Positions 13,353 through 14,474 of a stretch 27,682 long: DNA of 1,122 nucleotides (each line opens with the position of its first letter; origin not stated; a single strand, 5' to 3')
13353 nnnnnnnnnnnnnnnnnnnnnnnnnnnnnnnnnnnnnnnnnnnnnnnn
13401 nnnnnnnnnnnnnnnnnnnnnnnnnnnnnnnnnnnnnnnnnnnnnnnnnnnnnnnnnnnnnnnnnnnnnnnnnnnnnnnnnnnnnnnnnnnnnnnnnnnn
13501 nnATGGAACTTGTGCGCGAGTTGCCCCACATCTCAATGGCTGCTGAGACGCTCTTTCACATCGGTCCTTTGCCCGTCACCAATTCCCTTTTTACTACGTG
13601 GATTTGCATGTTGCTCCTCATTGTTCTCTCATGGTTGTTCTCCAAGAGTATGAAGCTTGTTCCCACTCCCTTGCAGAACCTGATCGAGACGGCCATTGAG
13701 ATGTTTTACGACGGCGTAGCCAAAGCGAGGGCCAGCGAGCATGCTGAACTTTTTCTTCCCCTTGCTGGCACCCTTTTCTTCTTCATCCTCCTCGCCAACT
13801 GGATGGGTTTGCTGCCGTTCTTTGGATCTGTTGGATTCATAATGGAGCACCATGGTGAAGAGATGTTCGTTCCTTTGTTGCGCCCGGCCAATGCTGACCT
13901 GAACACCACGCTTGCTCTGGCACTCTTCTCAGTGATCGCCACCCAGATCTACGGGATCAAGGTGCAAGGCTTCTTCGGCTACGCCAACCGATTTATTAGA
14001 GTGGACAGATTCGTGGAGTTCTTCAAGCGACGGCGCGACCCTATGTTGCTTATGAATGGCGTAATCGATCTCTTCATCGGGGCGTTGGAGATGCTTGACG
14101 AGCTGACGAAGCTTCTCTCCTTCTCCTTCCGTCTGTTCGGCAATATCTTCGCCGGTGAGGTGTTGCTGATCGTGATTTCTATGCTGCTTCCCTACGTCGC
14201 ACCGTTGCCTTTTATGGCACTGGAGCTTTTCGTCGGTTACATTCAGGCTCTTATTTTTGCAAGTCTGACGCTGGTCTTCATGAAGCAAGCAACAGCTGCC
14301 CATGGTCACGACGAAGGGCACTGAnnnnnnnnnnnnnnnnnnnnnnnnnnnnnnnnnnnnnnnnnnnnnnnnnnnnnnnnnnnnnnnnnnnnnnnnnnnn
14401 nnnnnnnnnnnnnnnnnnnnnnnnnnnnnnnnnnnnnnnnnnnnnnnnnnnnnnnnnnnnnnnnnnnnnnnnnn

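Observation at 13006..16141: Fo-only atp cluster with intact proton path and no F1 genes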

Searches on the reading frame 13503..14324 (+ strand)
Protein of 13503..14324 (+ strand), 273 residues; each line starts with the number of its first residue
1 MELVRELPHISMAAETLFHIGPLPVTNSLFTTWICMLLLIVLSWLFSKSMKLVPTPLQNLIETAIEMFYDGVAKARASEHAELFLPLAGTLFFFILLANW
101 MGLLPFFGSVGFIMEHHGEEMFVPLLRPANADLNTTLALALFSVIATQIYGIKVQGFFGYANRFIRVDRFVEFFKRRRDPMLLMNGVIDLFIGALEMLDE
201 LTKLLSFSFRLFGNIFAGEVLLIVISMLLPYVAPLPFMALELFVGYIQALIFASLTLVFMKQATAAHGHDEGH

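Call 5: search_protein_families(library=pfam, proteins=[window:13503-14324:+], max_evalue=0.01)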
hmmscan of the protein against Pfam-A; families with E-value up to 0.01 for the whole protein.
window:13503-14324:+ (273 aa): 1 family
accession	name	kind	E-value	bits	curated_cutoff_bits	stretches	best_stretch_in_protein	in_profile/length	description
PF00119.25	ATP-synt_A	-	6e-44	150.9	33.9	1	30-261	2-217/217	ATP synthase A chain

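Call 8: find_encoding_contigs(protein=window:13503-14324:+, flank=10000, max_places=10)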
Protein window:13503-14324:+ (273 aa): 6 contigs read that carry it; 5 places shown.
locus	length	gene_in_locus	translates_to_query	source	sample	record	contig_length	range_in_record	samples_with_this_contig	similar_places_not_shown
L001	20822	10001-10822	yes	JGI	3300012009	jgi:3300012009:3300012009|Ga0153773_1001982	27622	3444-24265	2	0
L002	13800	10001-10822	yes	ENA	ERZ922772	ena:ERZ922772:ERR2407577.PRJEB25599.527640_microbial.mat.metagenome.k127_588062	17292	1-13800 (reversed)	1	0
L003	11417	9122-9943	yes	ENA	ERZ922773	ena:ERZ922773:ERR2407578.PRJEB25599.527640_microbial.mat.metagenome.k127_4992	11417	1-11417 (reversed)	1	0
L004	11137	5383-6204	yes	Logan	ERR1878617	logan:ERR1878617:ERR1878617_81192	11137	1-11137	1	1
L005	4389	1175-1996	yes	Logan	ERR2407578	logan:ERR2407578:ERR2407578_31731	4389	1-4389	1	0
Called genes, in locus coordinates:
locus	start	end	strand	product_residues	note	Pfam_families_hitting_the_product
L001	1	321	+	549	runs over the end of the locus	PF00140:Sigma70_r1_2 (weak), PF04542:Sigma70_r2, PF04539:Sigma70_r3, PF04545:Sigma70_r4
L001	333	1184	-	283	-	-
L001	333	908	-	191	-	-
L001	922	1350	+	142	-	-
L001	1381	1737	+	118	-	PF00507:Oxidored_q4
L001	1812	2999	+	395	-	PF00146:NADHdh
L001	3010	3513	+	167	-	PF00499:Oxidored_q3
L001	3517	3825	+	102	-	PF00420:Oxidored_q2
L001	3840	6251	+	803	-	PF00662:Proton_antipo_N, PF00361:Proton_antipo_M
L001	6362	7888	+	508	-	PF00361:Proton_antipo_M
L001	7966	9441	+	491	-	PF00361:Proton_antipo_M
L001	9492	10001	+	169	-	PF09527:ATPase_gene1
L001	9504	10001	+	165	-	PF09527:ATPase_gene1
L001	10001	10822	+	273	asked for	PF00119:ATP-synt_A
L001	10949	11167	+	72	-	PF00137:ATP-synt_C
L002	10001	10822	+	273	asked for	PF00119:ATP-synt_A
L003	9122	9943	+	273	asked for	PF00119:ATP-synt_A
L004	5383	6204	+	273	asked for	PF00119:ATP-synt_A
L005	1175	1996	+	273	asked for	PF00119:ATP-synt_A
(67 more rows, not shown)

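Call 9: find_related_loci(query=window:13503-14324:+, collection=genome_contigs, flank=10000)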
Query window:13503-14324:+ (273 aa) in genome_contigs; peptide patterns used: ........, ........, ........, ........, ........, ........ (x = any residue, [..] = any of these).
65 stretches matched a pattern; 1 encode a relative of the query (tblastn E <= 1e-3); 1 distinct loci.
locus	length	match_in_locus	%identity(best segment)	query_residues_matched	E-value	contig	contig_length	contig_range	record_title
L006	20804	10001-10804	76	1-269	1e-133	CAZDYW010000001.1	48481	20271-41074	MAG TPA_asm: uncultured Anaerolineales bacterium isolate binchicken_co15_170 genome assembly, contig: NODE_222_length_48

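Call 11: find_homologous_proteins(query=window:13503-14324:+, max_evalue=1e-10)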
Query window:13503-14324:+ (273 aa): 7994 proteins with E <= 1e-10 among 8000 candidates; the best 120 are listed.
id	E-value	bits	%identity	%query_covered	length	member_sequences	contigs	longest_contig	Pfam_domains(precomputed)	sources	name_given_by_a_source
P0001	2.9e-172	590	100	100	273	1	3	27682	PF00119.26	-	-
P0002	2.7e-127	442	76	100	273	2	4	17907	PF00119.26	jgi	jgi:F-type H+-transporting ATPase subunit a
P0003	1.1e-126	440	76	100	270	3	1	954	PF00119.26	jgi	jgi:F-type H+-transporting ATPase subunit a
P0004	4.5e-124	432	75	99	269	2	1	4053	PF00119.26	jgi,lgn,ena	-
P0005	5.3e-124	431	75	99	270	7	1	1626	PF00119.26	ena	-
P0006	1.0e-123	431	75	99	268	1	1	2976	PF00119.26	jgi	jgi:F-type H+-transporting ATPase subunit a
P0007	1.2e-123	430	75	99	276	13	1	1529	PF00119.26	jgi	jgi:F-type H+-transporting ATPase subunit a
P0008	2.2e-123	429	75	100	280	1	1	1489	PF00119.26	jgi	-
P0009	2.5e-123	429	75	99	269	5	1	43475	PF00119.26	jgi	-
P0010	4.1e-123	429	75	99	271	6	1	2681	PF00119.26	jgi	jgi:F-type H+-transporting ATPase subunit a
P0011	1.0e-122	427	75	100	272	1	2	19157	PF00119.26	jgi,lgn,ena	-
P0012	1.3e-122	427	76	99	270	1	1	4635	PF00119.26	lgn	-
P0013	1.4e-122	427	75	99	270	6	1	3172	PF00119.26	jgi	jgi:F-type H+-transporting ATPase subunit a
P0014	1.6e-122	427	74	99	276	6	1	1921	PF00119.26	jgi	jgi:F-type H+-transporting ATPase subunit a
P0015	1.8e-121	423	74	99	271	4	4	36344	PF00119.26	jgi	jgi:F-type H+-transporting ATPase subunit a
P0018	1.7e-120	420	72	99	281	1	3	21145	PF00119.26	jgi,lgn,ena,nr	nr:F0F1 ATP synthase subunit A [Anaerolineae bacterium]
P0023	7.4e-116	405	70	100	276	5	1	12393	PF00119.26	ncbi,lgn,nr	ncbi:MAG: FoF1 ATP synthase subunit a [Chloroflexota bacterium]|nr:FoF1 ATP synthase subunit a [Chlo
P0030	6.0e-97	343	61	98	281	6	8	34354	PF00119.26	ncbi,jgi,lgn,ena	-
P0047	4.0e-89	317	58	98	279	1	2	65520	PF00119.26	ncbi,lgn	-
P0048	7.5e-89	316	61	98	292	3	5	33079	PF00119.26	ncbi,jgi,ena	-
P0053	8.6e-88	313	58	98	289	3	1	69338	PF00119.26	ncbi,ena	-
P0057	3.4e-86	308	58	97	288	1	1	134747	PF00119.26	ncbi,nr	ncbi:MAG: FoF1 ATP synthase subunit a [Anaerolineae bacterium]|nr:FoF1 ATP synthase subunit a [Anaer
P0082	1.1e-72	263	53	97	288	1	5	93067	PF00119.26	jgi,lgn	jgi:F-type H+-transporting ATPase subunit a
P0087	3.5e-72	262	49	97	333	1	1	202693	PF00119.26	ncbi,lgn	-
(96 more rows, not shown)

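Call 12: find_encoding_contigs(protein=P0057, flank=10000, max_places=1)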
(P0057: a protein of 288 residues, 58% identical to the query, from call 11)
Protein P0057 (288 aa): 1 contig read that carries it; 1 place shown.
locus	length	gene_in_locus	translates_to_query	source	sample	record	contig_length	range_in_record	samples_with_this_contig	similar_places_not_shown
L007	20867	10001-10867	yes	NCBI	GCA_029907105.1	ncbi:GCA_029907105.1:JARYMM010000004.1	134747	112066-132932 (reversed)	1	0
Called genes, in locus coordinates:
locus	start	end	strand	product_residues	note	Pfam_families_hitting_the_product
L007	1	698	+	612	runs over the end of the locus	PF02730:AFOR_N, PF01314:AFOR_C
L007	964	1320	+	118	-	PF00507:Oxidored_q4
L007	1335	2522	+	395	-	PF00146:NADHdh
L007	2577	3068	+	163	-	PF00499:Oxidored_q3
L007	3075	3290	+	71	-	-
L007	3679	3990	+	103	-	PF00420:Oxidored_q2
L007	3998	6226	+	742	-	PF00662:Proton_antipo_N, PF00361:Proton_antipo_M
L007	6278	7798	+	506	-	PF00361:Proton_antipo_M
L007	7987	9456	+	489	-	PF00361:Proton_antipo_M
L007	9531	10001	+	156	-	PF09527:ATPase_gene1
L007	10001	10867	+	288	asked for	PF00119:ATP-synt_A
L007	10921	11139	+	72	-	PF00137:ATP-synt_C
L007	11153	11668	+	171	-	PF00430:ATP-synt_B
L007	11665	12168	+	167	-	PF00213:OSCP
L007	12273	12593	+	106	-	-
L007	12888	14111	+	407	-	PF01041:DegT_DnrJ_EryC1, PF00155:Aminotran_1_2 (faint)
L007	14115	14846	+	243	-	PF13641:Glyco_tranf_2_3, PF00535:Glycos_transf_2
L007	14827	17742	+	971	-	PF15711:ILEI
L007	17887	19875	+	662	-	PF11028:TMEM260_N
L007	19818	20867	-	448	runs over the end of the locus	PF04412:AcnX, PF28403:AcnX_2nd, PF28406:AcnX_3rd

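Call 13: find_encoding_contigs(protein=P0087, flank=10000, max_places=1)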
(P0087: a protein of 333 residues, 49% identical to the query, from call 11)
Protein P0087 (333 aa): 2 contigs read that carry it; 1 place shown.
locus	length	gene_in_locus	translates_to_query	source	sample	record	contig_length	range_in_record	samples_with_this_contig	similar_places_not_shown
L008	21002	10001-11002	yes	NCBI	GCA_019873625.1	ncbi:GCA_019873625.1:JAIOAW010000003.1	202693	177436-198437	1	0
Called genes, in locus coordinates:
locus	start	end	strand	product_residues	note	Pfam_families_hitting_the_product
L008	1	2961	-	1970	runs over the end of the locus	PF17964:Big_10 (faint), PF13205:Big_5, PF11974:bMG3, PF01835:MG2, PF07703:A2M_BRD, PF00207:A2M, PF07678:TED_complement, PF17973:bMG10, +1 more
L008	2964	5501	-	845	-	PF00912:Transgly, PF00905:Transpeptidase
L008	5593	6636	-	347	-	PF00348:polyprenyl_synt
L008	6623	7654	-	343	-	PF01070:FMN_dh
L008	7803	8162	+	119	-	PF01022:HTH_5, PF12840:HTH_20 (weak)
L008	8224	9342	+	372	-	PF01758:SBF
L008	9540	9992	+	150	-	PF09527:ATPase_gene1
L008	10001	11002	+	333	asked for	PF00119:ATP-synt_A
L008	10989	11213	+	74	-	PF00137:ATP-synt_C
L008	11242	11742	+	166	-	PF00430:ATP-synt_B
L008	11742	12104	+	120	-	PF00213:OSCP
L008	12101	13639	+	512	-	PF02874:ATP-synt_ab_N, PF00006:ATP-synt_ab, PF00306:ATP-synt_ab_C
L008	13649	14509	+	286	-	PF00231:ATP-synt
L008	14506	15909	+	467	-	PF02874:ATP-synt_ab_N, PF00006:ATP-synt_ab, PF22919:ATP-synt_VA_C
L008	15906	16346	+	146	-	PF02823:ATP-synt_DE_N, PF00401:ATP-synt_DE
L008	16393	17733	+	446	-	PF00275:EPSP_synthase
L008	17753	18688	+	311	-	-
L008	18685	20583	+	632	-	PF02518:HATPase_c, PF00204:DNA_gyraseB, PF01751:Toprim, PF00986:DNA_gyraseB_C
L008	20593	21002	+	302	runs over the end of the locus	PF00248:Aldo_ket_red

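Call 14: find_encoding_contigs(protein=P0030, flank=10000, max_places=1)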
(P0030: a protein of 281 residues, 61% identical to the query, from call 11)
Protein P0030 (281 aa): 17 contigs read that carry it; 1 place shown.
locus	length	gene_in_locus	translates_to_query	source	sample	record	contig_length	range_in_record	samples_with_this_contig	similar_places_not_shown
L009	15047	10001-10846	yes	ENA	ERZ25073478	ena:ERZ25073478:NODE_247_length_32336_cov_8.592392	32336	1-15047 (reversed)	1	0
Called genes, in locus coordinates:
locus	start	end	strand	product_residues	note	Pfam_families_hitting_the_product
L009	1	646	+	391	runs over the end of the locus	PF00146:NADHdh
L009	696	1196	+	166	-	PF00499:Oxidored_q3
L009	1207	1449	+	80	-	-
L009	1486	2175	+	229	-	PF01909:NTP_transf_2 (weak), PF18765:Polbeta (weak)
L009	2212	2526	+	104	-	PF00420:Oxidored_q2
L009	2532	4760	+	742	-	PF00662:Proton_antipo_N, PF00361:Proton_antipo_M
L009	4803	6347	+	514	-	PF00361:Proton_antipo_M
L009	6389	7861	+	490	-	PF00361:Proton_antipo_M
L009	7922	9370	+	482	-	PF00361:Proton_antipo_M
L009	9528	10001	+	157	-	PF09527:ATPase_gene1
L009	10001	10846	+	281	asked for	PF00119:ATP-synt_A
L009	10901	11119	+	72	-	PF00137:ATP-synt_C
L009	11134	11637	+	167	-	-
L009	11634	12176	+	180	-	PF00213:OSCP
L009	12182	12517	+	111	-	-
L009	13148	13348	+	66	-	-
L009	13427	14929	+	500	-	PF01225:Mur_ligase, PF08245:Mur_ligase_M, PF02875:Mur_ligase_C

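Call 19: find_encoding_contigs(protein=P0053, flank=10000, max_places=1)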
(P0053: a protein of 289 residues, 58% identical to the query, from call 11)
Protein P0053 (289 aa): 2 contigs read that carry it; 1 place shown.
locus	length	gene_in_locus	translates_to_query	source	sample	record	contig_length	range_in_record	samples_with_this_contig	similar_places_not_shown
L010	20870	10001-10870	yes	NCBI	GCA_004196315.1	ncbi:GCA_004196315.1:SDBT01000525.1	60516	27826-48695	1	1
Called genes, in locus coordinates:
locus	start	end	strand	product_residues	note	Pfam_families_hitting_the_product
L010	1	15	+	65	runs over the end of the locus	PF15919:HicB_lk_antitox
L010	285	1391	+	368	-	PF00374:NiFeSe_Hases (weak), PF00346:Complex1_49kDa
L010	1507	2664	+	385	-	PF00146:NADHdh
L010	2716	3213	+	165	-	PF13183:Fer4_8 (faint), PF13534:Fer4_17 (faint), PF14697:Fer4_21 (faint), PF00037:Fer4 (weak), PF12797:Fer4_2 (faint), PF13187:Fer4_9, PF13237:Fer4_10 (weak), PF12838:Fer4_7, +2 more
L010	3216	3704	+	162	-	PF00499:Oxidored_q3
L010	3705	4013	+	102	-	PF00420:Oxidored_q2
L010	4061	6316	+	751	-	PF00662:Proton_antipo_N, PF00361:Proton_antipo_M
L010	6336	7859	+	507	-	PF00361:Proton_antipo_M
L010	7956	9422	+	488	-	PF00361:Proton_antipo_M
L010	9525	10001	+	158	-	PF09527:ATPase_gene1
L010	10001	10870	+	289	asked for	PF00119:ATP-synt_A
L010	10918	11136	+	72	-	PF00137:ATP-synt_C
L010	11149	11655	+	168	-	PF00430:ATP-synt_B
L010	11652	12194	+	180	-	PF00213:OSCP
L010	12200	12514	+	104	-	-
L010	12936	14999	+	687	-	PF03030:H_PPase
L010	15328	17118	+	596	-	PF01590:GAF, PF13185:GAF_2, PF13492:GAF_3 (faint), PF01590:GAF, PF13185:GAF_2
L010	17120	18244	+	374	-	PF00072:Response_reg, PF02518:HATPase_c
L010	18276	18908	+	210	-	PF00072:Response_reg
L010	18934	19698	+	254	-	-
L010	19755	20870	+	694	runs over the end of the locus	PF03030:H_PPase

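Call 20: find_encoding_contigs(protein=P0082, flank=10000, max_places=1)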
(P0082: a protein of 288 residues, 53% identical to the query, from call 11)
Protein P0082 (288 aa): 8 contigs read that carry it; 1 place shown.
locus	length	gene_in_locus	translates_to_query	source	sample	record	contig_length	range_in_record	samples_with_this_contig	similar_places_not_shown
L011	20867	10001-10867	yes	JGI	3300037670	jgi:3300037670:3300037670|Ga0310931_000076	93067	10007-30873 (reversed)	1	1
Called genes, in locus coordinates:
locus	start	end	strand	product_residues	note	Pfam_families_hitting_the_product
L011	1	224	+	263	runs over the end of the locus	-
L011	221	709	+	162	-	PF00499:Oxidored_q3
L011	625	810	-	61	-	-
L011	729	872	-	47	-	-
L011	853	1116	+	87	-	-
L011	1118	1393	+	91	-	-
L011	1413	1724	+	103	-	PF00420:Oxidored_q2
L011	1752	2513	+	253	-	PF01909:NTP_transf_2, PF18765:Polbeta, PF05168:HEPN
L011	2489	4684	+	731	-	PF00662:Proton_antipo_N, PF00361:Proton_antipo_M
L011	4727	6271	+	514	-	PF00361:Proton_antipo_M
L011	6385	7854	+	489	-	PF00361:Proton_antipo_M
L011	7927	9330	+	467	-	PF00361:Proton_antipo_M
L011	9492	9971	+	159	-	PF09527:ATPase_gene1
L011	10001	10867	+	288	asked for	PF00119:ATP-synt_A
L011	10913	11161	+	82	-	PF00137:ATP-synt_C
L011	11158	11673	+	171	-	-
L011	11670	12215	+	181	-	PF00213:OSCP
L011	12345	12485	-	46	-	-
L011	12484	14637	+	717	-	PF03030:H_PPase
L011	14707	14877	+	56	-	PF03030:H_PPase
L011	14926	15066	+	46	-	-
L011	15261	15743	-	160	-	PF03061:4HBT (weak)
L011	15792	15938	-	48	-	-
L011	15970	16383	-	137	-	-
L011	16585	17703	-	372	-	-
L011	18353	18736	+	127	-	PF00589:Phage_integrase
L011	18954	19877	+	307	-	-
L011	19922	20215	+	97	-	-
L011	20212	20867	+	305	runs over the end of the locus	PF02729:OTCace_N, PF00185:OTCace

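Call 30: find_homologous_proteins(query=L008:12101-13636:+, max_evalue=1e-50)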
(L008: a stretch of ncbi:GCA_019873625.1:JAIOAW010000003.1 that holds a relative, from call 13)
Query L008:12101-13636:+ (512 aa): 8000 proteins with E <= 1e-50 among 8000 candidates; the best 120 are listed.
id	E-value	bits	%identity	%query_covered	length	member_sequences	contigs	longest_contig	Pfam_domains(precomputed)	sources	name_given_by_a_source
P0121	0.0e+0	1034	92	100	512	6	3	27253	PF06745.20,PF00306.33,PF02874.30,PF00006.32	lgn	-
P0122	2.6e-264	896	81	99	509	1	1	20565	PF06745.20,PF00306.33,PF02874.30,PF00006.32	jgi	-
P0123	1.8e-241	820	76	97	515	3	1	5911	PF00306.33,PF02874.30,PF00006.32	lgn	-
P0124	4.4e-238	809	74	96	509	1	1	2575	PF00306.33,PF02874.30,PF00006.32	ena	-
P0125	6.6e-238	809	74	97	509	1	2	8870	PF06745.20,PF00306.33,PF09378.17,PF02874.30,PF00006.32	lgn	-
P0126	1.7e-237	807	72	97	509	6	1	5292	PF06745.20,PF00306.33,PF09378.17,PF02874.30,PF00006.32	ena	-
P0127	6.0e-237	805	74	96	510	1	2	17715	PF00306.33,PF02874.30,PF00006.32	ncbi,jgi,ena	-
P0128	8.8e-235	798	71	100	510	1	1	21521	PF00306.33,PF02874.30,PF00006.32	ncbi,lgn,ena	-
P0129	5.1e-234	796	72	97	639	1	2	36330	PF00306.33,PF02874.30,PF00006.32,PF00213.24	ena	-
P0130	1.4e-233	794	73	96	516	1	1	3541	PF00306.33,PF02874.30,PF00006.32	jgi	-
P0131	3.1e-233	793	71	97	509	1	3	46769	PF06745.20,PF00306.33,PF09378.17,PF02874.30,PF00006.32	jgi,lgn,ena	-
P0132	5.3e-232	789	71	97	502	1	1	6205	PF00306.33,PF02874.30,PF00006.32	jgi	-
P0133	2.4e-231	787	71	97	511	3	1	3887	PF00306.33,PF02874.30,PF00006.32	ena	-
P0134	5.5e-231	786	72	96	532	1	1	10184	PF00306.33,PF02874.30,PF00006.32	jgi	-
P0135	1.4e-230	784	72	94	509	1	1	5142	PF06745.20,PF00306.33,PF09378.17,PF02874.30,PF00006.32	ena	-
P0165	2.3e-221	754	68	98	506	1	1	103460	PF00306.33,PF02874.30,PF00006.32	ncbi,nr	ncbi:MAG: F0F1 ATP synthase subunit alpha [Chloroflexota bacterium]|nr:F0F1 ATP synthase subunit alp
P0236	2.4e-198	678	63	95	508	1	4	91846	PF00306.33,PF02874.30,PF00006.32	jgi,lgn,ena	-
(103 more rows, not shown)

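Call 31: find_encoding_contigs(protein=P0131, flank=10000, max_places=4)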
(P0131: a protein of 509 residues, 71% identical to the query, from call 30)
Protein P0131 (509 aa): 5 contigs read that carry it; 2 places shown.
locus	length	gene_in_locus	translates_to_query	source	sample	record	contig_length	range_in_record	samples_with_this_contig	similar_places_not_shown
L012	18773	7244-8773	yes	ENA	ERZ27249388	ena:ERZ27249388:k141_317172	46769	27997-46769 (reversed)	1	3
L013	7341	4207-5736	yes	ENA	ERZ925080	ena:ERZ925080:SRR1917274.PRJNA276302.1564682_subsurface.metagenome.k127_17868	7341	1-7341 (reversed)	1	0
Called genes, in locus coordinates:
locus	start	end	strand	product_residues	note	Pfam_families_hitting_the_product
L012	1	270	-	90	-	?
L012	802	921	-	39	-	-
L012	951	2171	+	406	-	PF04015:DUF362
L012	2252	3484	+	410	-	PF04015:DUF362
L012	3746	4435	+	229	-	PF02627:CMD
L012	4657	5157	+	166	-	PF09527:ATPase_gene1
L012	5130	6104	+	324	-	PF00119:ATP-synt_A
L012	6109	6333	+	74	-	PF00137:ATP-synt_C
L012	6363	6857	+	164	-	PF00430:ATP-synt_B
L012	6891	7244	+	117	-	PF00213:OSCP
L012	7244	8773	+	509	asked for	PF02874:ATP-synt_ab_N, PF09378:HAS-barrel (weak), PF00006:ATP-synt_ab, PF06745:ATPase (weak), PF00306:ATP-synt_ab_C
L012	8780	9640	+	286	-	PF00231:ATP-synt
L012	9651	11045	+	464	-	PF02874:ATP-synt_ab_N, PF00006:ATP-synt_ab, PF22919:ATP-synt_VA_C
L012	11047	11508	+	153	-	PF02823:ATP-synt_DE_N, PF00401:ATP-synt_DE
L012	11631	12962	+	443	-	PF00275:EPSP_synthase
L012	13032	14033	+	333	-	PF06723:MreB_Mbl, PF00022:Actin (faint), PF00012:HSP70 (weak), PF14450:FtsA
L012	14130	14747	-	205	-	PF06971:Put_DNA-bind_N, PF01408:GFO_IDH_MocA (weak), PF02629:CoA_binding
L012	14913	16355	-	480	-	PF00370:FGGY_N, PF02782:FGGY_C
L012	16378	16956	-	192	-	PF01613:Flavin_Reduct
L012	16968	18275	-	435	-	PF02614:UxaC (weak)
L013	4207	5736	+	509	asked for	PF02874:ATP-synt_ab_N, PF09378:HAS-barrel (weak), PF00006:ATP-synt_ab, PF06745:ATPase (weak), PF00306:ATP-synt_ab_C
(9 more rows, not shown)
